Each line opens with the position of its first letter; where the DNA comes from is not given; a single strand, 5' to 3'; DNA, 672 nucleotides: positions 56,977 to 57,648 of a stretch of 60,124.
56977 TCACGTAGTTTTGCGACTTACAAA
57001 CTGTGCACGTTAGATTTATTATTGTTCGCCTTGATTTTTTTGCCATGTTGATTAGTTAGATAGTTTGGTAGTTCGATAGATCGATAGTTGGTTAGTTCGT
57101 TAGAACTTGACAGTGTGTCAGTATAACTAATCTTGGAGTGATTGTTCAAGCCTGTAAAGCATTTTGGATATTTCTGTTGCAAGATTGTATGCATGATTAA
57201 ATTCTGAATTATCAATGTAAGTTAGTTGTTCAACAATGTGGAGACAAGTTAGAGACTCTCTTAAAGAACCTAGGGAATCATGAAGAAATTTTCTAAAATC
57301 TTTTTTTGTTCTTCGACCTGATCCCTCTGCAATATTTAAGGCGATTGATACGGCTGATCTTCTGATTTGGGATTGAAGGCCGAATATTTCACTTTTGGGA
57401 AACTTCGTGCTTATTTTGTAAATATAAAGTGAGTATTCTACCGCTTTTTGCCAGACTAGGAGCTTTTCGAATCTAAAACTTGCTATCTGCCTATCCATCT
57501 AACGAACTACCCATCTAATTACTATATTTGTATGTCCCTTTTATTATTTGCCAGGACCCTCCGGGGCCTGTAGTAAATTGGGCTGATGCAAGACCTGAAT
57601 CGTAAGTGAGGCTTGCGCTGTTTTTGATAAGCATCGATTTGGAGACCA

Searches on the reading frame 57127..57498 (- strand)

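Call 13: search_protein_families(library=pfam, proteins=[window:57127-57498:-], max_evalue=0.01)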
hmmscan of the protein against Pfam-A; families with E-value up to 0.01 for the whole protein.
window:57127-57498:- (123 aa): 2 families
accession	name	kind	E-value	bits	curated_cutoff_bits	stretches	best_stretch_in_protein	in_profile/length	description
PF05635.17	23S_rRNA_IVP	-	8.2e-38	129.3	33.8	1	11-115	1-105/106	23S rRNA-intervening sequence protein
PF22296.2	bAvd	-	5.5e-05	24.1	40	1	15-115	3-101/107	bAvd-like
